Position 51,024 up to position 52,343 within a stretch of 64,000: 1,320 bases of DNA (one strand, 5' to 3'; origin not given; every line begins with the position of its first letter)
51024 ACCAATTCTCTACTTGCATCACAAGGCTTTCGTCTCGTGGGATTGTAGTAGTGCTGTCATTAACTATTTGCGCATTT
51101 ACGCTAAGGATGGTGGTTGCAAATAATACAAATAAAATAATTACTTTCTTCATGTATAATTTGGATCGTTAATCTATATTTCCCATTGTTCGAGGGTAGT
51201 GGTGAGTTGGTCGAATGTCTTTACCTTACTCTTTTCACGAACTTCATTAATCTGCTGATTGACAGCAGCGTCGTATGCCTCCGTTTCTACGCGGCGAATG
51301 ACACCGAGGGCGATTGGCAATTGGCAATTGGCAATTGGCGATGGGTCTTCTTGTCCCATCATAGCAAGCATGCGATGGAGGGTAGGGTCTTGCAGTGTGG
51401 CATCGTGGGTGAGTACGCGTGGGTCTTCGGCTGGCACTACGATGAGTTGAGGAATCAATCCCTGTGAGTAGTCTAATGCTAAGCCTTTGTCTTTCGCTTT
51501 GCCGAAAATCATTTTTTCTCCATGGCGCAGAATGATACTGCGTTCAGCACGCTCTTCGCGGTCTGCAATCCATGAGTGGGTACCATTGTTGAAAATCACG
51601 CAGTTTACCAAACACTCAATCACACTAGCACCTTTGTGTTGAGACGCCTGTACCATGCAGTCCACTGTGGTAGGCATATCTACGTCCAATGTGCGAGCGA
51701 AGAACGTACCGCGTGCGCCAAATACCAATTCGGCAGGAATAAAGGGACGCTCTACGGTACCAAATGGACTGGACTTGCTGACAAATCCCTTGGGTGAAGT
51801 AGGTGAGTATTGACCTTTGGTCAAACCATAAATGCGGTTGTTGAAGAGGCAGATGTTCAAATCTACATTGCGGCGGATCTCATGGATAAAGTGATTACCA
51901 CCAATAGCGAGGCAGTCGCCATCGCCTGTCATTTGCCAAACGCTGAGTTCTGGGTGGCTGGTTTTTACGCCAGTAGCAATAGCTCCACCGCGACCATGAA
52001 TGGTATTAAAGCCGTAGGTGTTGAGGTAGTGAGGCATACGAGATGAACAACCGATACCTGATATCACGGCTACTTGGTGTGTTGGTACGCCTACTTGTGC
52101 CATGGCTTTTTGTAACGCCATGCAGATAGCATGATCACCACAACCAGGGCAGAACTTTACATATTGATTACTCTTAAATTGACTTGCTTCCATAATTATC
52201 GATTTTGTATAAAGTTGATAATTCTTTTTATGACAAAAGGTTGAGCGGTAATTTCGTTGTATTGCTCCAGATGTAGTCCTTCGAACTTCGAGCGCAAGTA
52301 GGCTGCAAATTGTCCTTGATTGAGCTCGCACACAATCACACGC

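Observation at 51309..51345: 8-bp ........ array inserted in frame in the conserved C-terminal region of korB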

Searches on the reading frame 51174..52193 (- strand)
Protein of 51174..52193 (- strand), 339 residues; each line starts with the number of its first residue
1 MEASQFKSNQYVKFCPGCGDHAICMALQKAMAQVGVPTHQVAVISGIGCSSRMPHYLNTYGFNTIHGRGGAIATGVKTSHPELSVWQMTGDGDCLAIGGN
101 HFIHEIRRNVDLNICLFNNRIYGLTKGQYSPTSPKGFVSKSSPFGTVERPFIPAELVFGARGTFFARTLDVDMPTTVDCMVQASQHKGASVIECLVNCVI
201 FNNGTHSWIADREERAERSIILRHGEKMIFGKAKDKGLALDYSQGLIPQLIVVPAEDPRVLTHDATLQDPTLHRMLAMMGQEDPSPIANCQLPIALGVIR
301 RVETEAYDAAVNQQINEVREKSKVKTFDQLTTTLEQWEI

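Call 7: find_homologous_proteins(query=window:51177-52193:-)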
Query seq(339 aa) (339 aa): 8000 proteins with E <= 0.001 among 8000 candidates; the best 120 are listed.
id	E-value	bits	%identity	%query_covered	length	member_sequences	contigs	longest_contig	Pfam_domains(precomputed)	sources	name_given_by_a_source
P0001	3.0e-212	722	91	100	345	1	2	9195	PF02775.27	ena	-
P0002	9.6e-212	720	90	100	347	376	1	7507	PF02775.27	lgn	-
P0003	1.3e-211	720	90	100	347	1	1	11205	PF02775.27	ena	-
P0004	7.4e-211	717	90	100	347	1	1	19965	PF02775.27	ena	-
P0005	7.9e-211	717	90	100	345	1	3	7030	PF02775.27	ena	-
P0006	9.8e-211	717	90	100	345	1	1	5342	PF02775.27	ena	-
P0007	2.1e-210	716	90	100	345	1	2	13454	PF02775.27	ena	-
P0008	2.9e-210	715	90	100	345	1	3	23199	PF02775.27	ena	-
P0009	3.3e-210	715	90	100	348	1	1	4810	PF02775.27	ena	-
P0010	3.7e-210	715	90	100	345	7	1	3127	PF02775.27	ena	-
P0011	6.2e-210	714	90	100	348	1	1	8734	PF02775.27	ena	-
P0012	6.5e-210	714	90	100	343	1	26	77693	PF02775.27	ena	-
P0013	9.6e-210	714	90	100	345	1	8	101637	PF02775.27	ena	-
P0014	1.1e-209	713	90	100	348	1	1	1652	PF02775.27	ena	-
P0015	1.5e-209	713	90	100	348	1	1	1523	PF02775.27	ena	-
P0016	2.0e-209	713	89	100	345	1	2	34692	PF02775.27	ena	-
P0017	2.1e-209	712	90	100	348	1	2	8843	PF02775.27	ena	-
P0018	2.1e-209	712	90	100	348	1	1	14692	PF02775.27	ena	-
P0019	2.3e-209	712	90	100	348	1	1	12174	PF02775.27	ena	-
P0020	2.4e-209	712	90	100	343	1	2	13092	PF02775.27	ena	-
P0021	2.5e-209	712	90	100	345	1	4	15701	PF02775.27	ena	-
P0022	3.2e-209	712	90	100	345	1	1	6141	PF02775.27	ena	-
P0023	3.3e-209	712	91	100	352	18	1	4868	PF02775.27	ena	-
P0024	4.1e-209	712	89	100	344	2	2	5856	PF02775.27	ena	-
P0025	4.5e-209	711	90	100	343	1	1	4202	PF02775.27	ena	-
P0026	7.8e-209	711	90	100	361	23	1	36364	PF02775.27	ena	-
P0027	7.9e-209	711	90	100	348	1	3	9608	PF02775.27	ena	-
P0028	9.1e-209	710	89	100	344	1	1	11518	PF02775.27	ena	-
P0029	1.4e-208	710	90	100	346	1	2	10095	PF02775.27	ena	-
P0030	1.5e-208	710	89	100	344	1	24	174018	PF02775.27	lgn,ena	-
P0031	2.7e-208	709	90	100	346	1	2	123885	PF02775.27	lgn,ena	-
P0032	3.7e-208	708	91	100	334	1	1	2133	PF02775.27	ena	-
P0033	3.8e-208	708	90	100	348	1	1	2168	PF02775.27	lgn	-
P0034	4.8e-208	708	91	100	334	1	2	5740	PF02775.27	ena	-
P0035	5.5e-208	708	89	100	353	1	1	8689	PF02775.27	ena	-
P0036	6.6e-208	708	91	100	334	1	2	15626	PF02775.27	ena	-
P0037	8.3e-208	707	91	100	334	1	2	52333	PF02775.27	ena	-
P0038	8.7e-208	707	89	100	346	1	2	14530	PF02775.27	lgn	-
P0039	8.8e-208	707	91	100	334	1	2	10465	PF02775.27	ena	-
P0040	9.9e-208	707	89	100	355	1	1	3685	PF02775.27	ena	-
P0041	1.0e-207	707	88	100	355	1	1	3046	PF02775.27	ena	-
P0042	1.0e-207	707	89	100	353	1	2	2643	PF02775.27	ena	-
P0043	1.0e-207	707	88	100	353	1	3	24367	PF02775.27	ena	-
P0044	1.1e-207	707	88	100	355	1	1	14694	PF02775.27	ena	-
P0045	1.1e-207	707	89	100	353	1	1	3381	PF02775.27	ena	-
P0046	1.1e-207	707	89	100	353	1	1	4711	PF02775.27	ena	-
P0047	1.1e-207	707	89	100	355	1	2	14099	PF02775.27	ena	-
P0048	1.1e-207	707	90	100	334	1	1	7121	PF02775.27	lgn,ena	-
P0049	1.1e-207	707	90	100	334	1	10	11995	PF02775.27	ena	-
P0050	1.3e-207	707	89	100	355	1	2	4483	PF02775.27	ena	-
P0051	1.3e-207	707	89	100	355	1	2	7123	PF02775.27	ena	-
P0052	1.3e-207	707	89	100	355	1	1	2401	PF02775.27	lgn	-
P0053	1.3e-207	707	89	100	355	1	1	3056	PF02775.27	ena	-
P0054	1.3e-207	707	89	100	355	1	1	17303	PF02775.27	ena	-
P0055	1.3e-207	707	89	100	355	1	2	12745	PF02775.27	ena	-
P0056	1.3e-207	707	89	100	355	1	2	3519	PF02775.27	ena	-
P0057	1.3e-207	707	88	100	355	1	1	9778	PF02775.27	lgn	-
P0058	1.4e-207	706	89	100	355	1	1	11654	PF02775.27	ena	-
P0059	1.4e-207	706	89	100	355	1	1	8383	PF02775.27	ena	-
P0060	1.5e-207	706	89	100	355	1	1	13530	PF02775.27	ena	-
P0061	1.5e-207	706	89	100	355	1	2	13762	PF02775.27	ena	-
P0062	1.7e-207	706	89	100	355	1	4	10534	PF02775.27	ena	-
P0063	1.7e-207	706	89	100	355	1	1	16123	PF02775.27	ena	-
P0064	1.7e-207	706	91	100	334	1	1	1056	PF02775.27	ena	-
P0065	1.8e-207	706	90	100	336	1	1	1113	PF02775.27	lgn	-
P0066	1.8e-207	706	90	100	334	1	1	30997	PF02775.27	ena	-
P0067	2.0e-207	706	88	100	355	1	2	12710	PF02775.27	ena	-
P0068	2.1e-207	706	88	100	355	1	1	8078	PF02775.27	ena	-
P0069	2.1e-207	706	91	100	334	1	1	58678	PF02775.27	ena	-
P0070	2.1e-207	706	91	100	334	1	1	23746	PF02775.27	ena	-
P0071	2.1e-207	706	89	100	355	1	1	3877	PF02775.27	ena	-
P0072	2.1e-207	706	88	100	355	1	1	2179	PF02775.27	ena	-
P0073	2.3e-207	706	88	100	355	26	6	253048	PF02775.27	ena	-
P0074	2.3e-207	706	91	100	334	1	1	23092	PF02775.27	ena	-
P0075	2.4e-207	706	91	100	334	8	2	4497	PF02775.27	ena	-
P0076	2.5e-207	706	90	100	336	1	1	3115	PF02775.27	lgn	-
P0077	2.5e-207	706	90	100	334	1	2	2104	PF02775.27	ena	-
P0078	2.6e-207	706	88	100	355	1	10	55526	PF02775.27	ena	-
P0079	2.7e-207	706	88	100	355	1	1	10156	PF02775.27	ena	-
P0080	2.7e-207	706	88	100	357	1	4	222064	PF02775.27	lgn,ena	-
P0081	2.7e-207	705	88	100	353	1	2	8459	PF02775.27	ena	-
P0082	2.8e-207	705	88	100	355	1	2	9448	PF02775.27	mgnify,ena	mgnify:FL=1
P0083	2.9e-207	705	88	100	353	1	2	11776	PF02775.27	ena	-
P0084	2.9e-207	705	88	100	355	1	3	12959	PF02775.27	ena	-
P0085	2.9e-207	705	88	100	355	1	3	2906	PF02775.27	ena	-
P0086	2.9e-207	705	88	100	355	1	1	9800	PF02775.27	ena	-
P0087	2.9e-207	705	88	100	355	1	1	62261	PF02775.27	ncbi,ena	-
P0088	3.3e-207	705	89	100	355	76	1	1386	PF02775.27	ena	-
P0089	3.3e-207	705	88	100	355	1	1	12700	PF02775.27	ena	-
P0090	3.3e-207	705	88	100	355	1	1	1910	PF02775.27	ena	-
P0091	3.5e-207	705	89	100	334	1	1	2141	PF02775.27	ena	-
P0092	3.5e-207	705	88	100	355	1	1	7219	PF02775.27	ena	-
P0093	3.9e-207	705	88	100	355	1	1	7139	PF02775.27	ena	-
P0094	4.1e-207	705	88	100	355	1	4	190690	PF02775.27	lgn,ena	-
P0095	4.2e-207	705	88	100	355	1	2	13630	PF02775.27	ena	-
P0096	4.3e-207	705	88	100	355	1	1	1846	PF02775.27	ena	-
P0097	4.3e-207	705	88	100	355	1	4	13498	PF02775.27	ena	-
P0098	4.4e-207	705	88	100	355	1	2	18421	PF02775.27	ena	-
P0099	4.5e-207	705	88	100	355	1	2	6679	PF02775.27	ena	-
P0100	4.6e-207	705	91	100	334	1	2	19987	PF02775.27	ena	-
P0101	4.8e-207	705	89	100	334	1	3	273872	PF02775.27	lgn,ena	-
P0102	5.7e-207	704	89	100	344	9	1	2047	PF02775.27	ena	-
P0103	5.8e-207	704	88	100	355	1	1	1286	PF02775.27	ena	-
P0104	6.0e-207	704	89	100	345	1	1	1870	PF02775.27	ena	-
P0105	6.0e-207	704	91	100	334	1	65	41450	PF02775.27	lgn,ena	-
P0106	6.1e-207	704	88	100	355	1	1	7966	PF02775.27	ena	-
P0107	6.3e-207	704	89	100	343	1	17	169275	PF02775.27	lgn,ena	-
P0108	7.0e-207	704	89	100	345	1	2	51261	PF02775.27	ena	-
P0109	7.1e-207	704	89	100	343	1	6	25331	PF02775.27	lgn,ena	-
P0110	7.2e-207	704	88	100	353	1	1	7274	PF02775.27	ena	-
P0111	7.3e-207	704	88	100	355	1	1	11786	PF02775.27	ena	-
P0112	7.3e-207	704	88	100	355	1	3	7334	PF02775.27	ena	-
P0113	7.5e-207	704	91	100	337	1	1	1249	PF02775.27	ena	-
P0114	8.0e-207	704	88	100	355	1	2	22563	PF02775.27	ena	-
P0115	8.4e-207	704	88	100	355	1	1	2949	PF02775.27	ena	-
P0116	8.4e-207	704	88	100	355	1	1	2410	PF02775.27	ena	-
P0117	8.4e-207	704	88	100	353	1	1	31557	PF02775.27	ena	-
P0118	8.6e-207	704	89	100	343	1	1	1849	PF02775.27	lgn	-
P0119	8.7e-207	704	88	100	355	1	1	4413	PF02775.27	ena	-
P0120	8.7e-207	704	88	100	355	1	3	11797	PF02775.27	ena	-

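Call 10: find_related_loci(query=window:51177-52193:-, collection=genome_contigs, flank=3000)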
Query seq(339 aa) (339 aa) in genome_contigs; peptide patterns used: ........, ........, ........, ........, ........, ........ (x = any residue, [..] = any of these).
600 stretches matched a pattern (row limit reached: there are more); 560 encode a relative of the query (tblastn E <= 1e-3); the best 80 are kept; 80 distinct loci.
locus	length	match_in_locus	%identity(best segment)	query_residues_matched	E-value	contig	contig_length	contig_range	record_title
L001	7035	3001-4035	91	1-339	0e+0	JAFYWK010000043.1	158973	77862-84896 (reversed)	MAG: Paludibacteraceae bacterium isolate RGIG7483 Water_buffalos_Colon-4__c60340, whole genome shotgun sequence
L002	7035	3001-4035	90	1-339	0e+0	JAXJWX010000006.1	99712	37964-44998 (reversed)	MAG: Paludibacteraceae bacterium isolate DOME_MAG_6733 6733_C0417_k141_20864, whole genome shotgun sequence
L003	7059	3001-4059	88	1-339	0e+0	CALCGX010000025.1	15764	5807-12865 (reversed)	MAG TPA_asm: uncultured Bacteroidales bacterium isolate SRR6425760_bin.20_CONCOCT_v1.1_MAG genome assembly, contig: ERZ1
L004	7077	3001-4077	86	1-339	0e+0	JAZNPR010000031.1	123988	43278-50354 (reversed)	MAG: Paludibacteraceae bacterium isolate T1900044833_TS20190299.MAGScoT_cleanbin_000033 SGB_2903_k141_2751684, whole gen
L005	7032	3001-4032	89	1-339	0e+0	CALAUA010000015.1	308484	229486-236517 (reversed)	MAG TPA_asm: uncultured Bacteroidales bacterium isolate SRR6425825_bin.94_CONCOCT_v1.1_MAG genome assembly, contig: ERZ1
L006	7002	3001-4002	89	1-339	0e+0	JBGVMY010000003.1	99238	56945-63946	MAG: Paludibacteraceae bacterium isolate fecal_MAG_247 fecal_MAG_247_contig_0003, whole genome shotgun sequence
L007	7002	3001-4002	90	1-339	0e+0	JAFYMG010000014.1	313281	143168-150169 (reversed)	MAG: Paludibacteraceae bacterium isolate RGIG7219 Water_buffalos_Cecum-1__c960553, whole genome shotgun sequence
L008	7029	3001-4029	88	1-339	0e+0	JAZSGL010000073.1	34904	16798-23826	MAG: Paludibacteraceae bacterium isolate T1900044578_TS20190044.MAGScoT_cleanbin_000059 SGB_534_k141_2539762, whole geno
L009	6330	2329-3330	89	1-339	0e+0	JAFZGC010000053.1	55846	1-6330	MAG: Paludibacteraceae bacterium isolate RGIG7735 Water_buffalos_Rectum-3__c162895, whole genome shotgun sequence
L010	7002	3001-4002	88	1-339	0e+0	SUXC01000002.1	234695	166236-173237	MAG: Bacteroidales bacterium isolate SIG114 NODE_139_length_234695_cov_2.836239, whole genome shotgun sequence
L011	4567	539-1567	88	1-339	0e+0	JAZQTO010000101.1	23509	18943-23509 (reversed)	MAG: Paludibacteraceae bacterium isolate T1900045186_TC20190182.MAGScoT_cleanbin_000014 SGB_5274_k141_1247379, whole gen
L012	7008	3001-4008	88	1-339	0e+0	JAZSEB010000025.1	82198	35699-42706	MAG: Paludibacteraceae bacterium isolate T1900044594_TS20190060.MAGScoT_cleanbin_000003 SGB_644_k141_523788, whole genom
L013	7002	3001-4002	88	1-339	0e+0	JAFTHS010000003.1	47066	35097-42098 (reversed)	MAG: Paludibacteraceae bacterium isolate RGIG3829 Roe_deer_Cecum-1__c61, whole genome shotgun sequence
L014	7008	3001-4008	88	1-339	0e+0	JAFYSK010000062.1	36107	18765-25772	MAG: Paludibacteraceae bacterium isolate RGIG7379 Water_buffalos_Cecum-5__c1064505, whole genome shotgun sequence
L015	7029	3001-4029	86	1-339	0e+0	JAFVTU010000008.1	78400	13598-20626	MAG: Paludibacteraceae bacterium isolate RGIG5388 Sheep_Colon-3__c714, whole genome shotgun sequence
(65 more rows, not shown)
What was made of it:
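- Checked: The relatives are uncultured Paludibacteraceae/Bacteroidales MAGs (call 10).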

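Call 13: search_protein_families(library=pfam, proteins=[window:51174-52193:-])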
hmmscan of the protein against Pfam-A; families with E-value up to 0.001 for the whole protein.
window:51174-52193:- (339 aa): 1 family
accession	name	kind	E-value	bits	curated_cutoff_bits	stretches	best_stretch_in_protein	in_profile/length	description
PF02775.26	TPP_enzyme_C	-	3.5e-24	85.7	21.9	1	47-194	2-151/151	Thiamine pyrophosphate enzyme, C-terminal TPP binding domain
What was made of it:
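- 51174..52193 (-): korB: the beta (TPP-binding) subunit of a 2-oxoglutarate/2-oxoacid:ferredoxin oxidoreductase, 339 aa, starting at MEASQF. PF02775 hit (call 13).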

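Call 14: search_solved_structures(query=window:51174-52193:-, show_alignments=3)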
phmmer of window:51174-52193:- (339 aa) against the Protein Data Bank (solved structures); distinct sequences matched with E-value up to 0.001: 6.
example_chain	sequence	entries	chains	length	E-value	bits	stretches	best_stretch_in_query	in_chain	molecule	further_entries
6n2n_B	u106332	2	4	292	4.7e-46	160.6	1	3-203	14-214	Pyruvate ferredoxin/flavodoxin oxidoreductase, beta subunit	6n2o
5b46_B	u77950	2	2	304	2.4e-45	158.3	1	11-212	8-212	2-oxoacid--ferredoxin oxidoreductase beta subunit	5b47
5b48_B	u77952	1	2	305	2.8e-45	158.1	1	10-212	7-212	2-oxoacid--ferredoxin oxidoreductase beta subunit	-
8ys5_C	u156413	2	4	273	1.4e-41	145.9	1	14-204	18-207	2-oxoglutarate ferredoxin oxidoreductase subunit beta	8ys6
1b0p_A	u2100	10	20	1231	0.00017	24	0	78-157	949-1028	PROTEIN (PYRUVATE-FERREDOXIN OXIDOREDUCTASE) | Pyruvate-Ferredoxin Oxidoreductase | PYRUVATE FERREDOXIN OXIDOREDUCTASE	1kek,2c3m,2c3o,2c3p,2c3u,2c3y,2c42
7plm_A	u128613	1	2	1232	0.00017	24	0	78-157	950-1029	Pyruvate:ferredoxin oxidoreductase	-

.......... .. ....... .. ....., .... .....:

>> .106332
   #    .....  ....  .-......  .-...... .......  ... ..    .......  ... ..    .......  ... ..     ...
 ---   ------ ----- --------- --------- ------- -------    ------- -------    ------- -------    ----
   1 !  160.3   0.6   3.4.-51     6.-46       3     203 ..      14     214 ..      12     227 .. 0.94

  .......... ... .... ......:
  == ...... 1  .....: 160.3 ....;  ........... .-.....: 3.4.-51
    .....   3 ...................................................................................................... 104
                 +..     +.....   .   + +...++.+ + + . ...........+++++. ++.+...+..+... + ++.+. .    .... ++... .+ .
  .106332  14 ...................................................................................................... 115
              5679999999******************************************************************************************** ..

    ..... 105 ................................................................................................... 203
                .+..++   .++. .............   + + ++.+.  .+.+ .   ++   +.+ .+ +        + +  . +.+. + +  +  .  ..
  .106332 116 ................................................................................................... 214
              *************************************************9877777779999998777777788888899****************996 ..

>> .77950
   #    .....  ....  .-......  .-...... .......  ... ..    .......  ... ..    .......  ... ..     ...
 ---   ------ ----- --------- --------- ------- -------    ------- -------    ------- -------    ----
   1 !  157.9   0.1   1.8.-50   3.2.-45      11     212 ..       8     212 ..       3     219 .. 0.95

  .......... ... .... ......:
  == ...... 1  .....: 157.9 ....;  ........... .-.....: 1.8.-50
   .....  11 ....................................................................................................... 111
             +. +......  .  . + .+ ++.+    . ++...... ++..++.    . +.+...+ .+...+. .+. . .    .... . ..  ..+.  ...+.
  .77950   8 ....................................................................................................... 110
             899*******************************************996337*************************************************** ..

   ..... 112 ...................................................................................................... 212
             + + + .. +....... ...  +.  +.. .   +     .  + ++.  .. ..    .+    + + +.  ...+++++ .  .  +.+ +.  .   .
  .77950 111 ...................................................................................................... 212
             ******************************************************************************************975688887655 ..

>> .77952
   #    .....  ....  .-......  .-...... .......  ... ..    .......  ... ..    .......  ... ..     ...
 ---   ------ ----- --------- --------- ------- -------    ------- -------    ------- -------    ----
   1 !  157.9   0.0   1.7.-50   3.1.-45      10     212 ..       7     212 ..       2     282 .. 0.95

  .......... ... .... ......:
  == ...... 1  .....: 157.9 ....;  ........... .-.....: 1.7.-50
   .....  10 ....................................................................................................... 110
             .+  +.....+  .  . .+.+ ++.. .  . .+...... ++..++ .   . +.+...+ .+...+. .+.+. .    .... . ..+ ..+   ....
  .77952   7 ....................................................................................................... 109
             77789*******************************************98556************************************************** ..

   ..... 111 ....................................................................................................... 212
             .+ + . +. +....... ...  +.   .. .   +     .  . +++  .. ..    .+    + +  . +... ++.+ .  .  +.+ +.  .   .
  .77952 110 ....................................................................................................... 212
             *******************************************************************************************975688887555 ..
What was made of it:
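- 51174..52193 (-): PDB sequence hits 6n2n_B and 5b46_B (call 14).
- On KorB / 2-oxoacid:ferredoxin oxidoreductase beta subunit (host gene): Sequence hits to 6n2n_B and 5b46_B (call 14).
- Tried and rejected: It aligned only residues 3-212 of KorB, so it could not place the loop (call 14).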

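Call 16: find_encoding_contigs(protein=P0016, flank=3000, max_places=4)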
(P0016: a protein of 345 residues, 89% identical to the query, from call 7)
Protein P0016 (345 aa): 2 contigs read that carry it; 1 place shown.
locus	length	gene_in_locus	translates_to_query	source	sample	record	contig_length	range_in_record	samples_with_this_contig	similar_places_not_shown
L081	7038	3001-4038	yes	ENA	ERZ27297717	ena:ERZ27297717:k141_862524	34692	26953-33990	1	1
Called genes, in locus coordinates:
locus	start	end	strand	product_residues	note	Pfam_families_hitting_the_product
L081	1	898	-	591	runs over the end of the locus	PF00009:GTP_EFTU, PF01926:MMR_HSR1 (weak), PF00071:Ras (weak), PF22042:EF-G_D2 (weak), PF03144:GTP_EFTU_D2, PF00679:EFG_C, PF06421:LepA_C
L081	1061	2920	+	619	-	PF01558:POR, PF01855:POR_N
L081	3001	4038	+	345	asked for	PF02775:TPP_enzyme_C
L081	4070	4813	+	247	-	PF09335:VTT_dom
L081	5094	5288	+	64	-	-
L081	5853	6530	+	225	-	-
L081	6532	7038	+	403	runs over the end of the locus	?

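Call 17: find_encoding_contigs(protein=P0001, flank=3000, max_places=4)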
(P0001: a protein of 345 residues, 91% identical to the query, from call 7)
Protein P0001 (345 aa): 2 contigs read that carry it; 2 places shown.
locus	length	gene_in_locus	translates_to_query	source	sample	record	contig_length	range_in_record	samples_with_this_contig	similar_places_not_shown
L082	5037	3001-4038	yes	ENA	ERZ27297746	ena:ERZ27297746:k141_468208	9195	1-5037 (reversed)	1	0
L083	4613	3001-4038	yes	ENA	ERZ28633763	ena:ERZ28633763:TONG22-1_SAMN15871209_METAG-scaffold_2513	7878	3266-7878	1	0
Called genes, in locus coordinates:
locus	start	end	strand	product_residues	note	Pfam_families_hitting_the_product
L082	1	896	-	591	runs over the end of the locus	PF00009:GTP_EFTU, PF01926:MMR_HSR1 (weak), PF00071:Ras (weak), PF22042:EF-G_D2 (weak), PF03144:GTP_EFTU_D2, PF00679:EFG_C, PF06421:LepA_C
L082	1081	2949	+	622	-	PF01558:POR, PF01855:POR_N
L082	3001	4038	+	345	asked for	PF02775:TPP_enzyme_C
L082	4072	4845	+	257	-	PF09335:VTT_dom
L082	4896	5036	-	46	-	?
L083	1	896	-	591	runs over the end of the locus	PF00009:GTP_EFTU, PF01926:MMR_HSR1 (weak), PF00071:Ras (weak), PF22042:EF-G_D2 (weak), PF03144:GTP_EFTU_D2, PF00679:EFG_C, PF06421:LepA_C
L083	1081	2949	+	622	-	PF01558:POR, PF01855:POR_N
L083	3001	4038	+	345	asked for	PF02775:TPP_enzyme_C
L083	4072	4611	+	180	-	?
